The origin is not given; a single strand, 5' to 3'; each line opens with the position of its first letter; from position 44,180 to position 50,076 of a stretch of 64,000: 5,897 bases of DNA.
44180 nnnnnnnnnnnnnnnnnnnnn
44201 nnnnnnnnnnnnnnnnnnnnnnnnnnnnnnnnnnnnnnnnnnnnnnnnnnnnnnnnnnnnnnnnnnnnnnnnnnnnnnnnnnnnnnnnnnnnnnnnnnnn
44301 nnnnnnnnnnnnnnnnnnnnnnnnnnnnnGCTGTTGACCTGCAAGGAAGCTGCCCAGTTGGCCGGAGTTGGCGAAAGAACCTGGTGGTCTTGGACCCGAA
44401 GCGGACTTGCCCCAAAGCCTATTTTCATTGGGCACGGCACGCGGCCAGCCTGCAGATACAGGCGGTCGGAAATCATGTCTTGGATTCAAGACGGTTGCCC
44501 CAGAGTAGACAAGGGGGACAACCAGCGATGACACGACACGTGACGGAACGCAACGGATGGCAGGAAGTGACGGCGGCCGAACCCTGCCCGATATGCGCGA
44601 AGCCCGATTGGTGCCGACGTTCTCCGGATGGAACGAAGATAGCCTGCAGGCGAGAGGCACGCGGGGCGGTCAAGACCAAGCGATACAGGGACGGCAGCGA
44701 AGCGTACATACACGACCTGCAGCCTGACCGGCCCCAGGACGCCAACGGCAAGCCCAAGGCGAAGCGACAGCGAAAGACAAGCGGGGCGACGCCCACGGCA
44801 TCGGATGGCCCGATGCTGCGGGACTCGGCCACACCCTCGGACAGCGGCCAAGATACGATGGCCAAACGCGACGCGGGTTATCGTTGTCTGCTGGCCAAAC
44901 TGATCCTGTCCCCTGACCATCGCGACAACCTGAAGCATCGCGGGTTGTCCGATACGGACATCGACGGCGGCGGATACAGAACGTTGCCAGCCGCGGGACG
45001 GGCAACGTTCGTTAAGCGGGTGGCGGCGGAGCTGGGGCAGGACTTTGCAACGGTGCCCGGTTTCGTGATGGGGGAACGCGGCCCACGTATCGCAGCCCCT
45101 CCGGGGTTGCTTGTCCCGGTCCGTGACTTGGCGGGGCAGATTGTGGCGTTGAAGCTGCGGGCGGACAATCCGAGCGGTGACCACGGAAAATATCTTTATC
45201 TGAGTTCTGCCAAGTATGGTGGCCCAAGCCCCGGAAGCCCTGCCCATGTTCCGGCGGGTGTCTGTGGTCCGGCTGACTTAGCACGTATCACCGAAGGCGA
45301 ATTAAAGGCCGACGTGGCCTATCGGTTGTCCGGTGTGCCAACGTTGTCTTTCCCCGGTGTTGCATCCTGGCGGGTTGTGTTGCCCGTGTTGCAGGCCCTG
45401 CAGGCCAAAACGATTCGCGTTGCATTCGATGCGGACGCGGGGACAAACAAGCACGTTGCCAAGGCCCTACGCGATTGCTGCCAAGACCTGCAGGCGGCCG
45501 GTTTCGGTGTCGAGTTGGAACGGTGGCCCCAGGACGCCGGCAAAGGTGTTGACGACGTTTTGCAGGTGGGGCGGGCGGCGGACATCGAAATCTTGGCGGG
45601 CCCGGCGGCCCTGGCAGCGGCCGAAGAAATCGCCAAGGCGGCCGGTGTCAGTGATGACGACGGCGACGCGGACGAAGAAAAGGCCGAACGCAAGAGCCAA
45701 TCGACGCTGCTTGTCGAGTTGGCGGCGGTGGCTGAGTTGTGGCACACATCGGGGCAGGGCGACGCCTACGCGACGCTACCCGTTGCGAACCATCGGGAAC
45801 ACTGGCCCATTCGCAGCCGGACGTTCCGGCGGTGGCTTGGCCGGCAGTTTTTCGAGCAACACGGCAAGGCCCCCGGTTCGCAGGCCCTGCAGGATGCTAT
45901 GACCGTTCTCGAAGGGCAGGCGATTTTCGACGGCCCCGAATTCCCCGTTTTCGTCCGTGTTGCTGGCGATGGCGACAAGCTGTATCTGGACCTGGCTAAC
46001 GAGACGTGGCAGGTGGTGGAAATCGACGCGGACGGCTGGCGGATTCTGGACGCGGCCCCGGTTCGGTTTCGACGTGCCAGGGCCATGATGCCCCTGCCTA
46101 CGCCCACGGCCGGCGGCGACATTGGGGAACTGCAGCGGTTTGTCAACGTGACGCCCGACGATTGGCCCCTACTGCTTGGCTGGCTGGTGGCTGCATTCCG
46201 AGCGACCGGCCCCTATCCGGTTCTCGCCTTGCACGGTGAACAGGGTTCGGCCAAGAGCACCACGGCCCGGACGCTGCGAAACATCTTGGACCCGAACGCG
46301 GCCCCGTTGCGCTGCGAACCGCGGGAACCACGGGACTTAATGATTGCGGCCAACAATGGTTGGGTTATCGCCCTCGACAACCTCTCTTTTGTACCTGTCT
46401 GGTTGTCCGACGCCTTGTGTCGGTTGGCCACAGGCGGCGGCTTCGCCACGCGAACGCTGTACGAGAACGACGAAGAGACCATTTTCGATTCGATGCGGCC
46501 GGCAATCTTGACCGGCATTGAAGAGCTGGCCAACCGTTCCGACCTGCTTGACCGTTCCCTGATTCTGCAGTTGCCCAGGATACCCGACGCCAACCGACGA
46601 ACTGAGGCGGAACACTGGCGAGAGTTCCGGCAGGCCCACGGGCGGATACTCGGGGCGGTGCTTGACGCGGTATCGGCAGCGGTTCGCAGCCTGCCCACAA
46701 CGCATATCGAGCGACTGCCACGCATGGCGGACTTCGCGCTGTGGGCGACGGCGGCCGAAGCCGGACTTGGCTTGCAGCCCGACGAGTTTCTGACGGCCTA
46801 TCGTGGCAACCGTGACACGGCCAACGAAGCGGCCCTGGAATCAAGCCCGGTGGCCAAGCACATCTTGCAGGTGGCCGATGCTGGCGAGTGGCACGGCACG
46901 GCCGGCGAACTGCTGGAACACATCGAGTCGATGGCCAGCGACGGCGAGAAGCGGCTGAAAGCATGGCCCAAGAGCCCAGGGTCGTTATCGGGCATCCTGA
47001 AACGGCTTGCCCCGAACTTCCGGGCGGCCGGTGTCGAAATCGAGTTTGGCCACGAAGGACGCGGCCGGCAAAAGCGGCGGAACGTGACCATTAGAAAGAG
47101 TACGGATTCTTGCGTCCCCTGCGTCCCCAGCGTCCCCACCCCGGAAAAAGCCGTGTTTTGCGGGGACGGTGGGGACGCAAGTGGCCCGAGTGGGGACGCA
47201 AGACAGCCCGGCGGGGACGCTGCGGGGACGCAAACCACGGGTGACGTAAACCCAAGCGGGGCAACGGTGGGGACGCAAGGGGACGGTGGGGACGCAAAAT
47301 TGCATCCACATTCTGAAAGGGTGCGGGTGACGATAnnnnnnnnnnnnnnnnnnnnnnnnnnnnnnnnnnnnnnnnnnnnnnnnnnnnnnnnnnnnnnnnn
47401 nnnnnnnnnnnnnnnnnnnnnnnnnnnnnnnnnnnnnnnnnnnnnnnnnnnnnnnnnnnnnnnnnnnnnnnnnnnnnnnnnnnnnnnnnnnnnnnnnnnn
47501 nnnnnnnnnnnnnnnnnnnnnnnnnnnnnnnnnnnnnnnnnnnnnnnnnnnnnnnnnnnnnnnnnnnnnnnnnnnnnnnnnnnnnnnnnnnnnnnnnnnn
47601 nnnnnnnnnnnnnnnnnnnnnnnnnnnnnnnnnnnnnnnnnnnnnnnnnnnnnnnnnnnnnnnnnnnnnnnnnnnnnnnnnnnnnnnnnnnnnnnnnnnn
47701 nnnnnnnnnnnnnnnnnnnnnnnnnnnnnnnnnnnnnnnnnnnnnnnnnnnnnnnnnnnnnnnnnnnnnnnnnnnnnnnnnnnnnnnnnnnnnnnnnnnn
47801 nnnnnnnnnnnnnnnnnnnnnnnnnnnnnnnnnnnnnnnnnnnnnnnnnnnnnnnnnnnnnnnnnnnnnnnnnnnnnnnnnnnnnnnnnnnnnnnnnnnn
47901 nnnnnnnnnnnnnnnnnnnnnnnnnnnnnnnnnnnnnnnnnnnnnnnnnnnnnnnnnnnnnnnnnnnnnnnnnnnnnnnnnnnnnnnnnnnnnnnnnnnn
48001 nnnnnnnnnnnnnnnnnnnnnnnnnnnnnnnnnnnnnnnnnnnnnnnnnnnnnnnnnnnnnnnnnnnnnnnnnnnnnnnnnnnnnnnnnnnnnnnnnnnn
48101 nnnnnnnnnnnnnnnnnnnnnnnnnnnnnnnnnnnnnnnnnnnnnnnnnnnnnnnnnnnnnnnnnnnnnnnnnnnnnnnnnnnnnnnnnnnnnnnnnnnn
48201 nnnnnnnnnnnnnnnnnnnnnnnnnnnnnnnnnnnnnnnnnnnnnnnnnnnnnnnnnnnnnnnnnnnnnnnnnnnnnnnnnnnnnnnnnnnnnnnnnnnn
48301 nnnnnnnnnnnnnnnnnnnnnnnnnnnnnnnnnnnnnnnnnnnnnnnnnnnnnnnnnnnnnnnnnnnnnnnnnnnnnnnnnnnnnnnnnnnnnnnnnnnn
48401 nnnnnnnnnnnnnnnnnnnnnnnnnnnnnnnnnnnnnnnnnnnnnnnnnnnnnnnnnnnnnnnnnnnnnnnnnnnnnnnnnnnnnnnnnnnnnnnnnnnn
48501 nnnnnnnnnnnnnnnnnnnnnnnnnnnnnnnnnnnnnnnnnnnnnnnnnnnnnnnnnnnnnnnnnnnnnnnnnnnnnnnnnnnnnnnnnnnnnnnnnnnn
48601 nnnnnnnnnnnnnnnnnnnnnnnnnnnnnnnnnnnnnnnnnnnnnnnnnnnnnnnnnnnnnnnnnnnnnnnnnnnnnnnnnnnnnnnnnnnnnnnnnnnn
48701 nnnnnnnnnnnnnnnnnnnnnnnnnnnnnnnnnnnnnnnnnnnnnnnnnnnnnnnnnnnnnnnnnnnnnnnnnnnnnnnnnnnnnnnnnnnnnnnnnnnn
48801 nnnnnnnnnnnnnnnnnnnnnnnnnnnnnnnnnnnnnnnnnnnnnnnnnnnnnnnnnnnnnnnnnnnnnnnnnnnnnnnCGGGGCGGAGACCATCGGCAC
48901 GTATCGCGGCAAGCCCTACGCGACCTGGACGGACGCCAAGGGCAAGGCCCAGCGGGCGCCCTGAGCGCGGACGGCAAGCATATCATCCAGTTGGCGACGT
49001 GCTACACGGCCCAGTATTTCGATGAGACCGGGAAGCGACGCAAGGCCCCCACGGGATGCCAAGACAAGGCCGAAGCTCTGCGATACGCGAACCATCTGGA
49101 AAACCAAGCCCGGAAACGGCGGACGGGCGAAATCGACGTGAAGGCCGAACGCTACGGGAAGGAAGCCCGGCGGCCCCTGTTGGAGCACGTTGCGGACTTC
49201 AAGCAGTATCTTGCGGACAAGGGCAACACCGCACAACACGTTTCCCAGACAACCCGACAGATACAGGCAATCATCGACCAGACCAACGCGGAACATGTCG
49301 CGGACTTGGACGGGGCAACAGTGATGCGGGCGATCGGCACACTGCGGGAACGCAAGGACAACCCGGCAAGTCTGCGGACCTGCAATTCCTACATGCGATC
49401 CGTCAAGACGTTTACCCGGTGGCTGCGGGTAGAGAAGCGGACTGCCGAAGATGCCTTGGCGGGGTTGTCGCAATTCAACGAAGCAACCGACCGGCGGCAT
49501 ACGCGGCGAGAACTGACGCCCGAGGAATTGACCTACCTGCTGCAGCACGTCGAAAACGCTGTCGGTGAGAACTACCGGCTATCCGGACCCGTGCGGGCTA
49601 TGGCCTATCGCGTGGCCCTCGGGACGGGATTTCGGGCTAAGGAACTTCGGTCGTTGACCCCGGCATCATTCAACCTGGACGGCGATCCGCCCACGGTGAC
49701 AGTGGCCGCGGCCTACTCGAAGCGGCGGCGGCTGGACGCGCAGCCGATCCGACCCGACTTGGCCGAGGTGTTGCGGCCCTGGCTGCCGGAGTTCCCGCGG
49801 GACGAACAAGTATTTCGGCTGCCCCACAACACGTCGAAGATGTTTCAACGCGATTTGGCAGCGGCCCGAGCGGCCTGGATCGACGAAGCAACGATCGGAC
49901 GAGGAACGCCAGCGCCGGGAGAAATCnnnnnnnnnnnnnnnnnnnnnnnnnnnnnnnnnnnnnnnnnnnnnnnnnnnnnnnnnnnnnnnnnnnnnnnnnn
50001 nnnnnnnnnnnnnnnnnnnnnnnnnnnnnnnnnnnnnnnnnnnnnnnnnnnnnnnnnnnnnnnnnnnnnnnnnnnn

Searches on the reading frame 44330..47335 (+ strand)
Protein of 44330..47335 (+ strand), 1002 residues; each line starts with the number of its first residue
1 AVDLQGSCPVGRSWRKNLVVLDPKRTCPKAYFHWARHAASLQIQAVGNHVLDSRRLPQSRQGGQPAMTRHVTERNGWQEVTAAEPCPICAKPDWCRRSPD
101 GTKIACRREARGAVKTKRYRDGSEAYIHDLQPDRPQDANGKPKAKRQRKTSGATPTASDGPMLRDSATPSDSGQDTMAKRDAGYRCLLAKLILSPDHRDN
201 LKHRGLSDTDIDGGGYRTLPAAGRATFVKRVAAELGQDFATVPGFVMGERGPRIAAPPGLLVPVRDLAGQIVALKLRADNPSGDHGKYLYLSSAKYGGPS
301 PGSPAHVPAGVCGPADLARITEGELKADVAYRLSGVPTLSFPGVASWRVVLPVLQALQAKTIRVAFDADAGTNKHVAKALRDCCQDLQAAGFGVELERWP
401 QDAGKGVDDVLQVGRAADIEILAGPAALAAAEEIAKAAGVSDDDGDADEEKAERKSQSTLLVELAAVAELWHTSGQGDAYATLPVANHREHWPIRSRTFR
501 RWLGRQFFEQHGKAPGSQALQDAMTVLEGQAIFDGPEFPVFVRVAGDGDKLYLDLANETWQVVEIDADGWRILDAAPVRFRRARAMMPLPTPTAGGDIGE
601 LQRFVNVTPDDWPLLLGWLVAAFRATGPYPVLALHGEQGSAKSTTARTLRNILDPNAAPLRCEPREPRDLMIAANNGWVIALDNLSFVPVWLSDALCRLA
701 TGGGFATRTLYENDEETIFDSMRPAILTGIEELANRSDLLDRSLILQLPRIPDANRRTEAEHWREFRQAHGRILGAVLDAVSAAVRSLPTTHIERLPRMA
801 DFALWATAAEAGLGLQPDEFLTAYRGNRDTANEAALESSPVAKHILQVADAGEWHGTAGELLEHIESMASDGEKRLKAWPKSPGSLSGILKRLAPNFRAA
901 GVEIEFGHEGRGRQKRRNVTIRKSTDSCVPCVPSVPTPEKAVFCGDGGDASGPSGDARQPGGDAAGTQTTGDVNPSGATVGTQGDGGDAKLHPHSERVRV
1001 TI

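Call 59: search_protein_families(library=pfam, proteins=[window:44330-47335:+], max_evalue=0.001)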
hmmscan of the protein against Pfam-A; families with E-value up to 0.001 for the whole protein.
window:44330-47335:+ (1002 aa): 1 family
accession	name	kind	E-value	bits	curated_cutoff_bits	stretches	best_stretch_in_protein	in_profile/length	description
PF12965.13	DUF3854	-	5.4e-09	36.5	23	1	320-412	15-124/130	Domain of unknown function (DUF3854)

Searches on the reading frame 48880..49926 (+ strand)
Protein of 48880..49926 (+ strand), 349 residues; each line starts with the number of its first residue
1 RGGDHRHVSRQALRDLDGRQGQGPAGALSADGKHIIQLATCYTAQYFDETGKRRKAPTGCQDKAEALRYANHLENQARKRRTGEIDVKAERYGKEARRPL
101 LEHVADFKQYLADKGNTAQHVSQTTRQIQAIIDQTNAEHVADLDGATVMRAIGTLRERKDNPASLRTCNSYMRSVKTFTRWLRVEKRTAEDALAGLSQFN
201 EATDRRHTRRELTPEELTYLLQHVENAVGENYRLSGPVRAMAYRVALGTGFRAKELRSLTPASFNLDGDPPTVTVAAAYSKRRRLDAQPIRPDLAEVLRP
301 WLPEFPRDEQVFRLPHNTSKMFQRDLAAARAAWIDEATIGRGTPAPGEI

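Call 59: search_protein_families(library=pfam, proteins=[window:48880-49926:+], max_evalue=0.001)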
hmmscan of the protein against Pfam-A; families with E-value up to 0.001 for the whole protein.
window:48880-49926:+ (349 aa): 2 families
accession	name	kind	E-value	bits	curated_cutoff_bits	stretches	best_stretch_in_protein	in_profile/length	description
PF08785.16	Ku_PK_bind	-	0.00025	21.7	25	1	104-180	3-78/120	Ku C terminal domain like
PF00589.27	Phage_integrase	-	0.00027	21.2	27.1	1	212-312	3-97/172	Phage integrase family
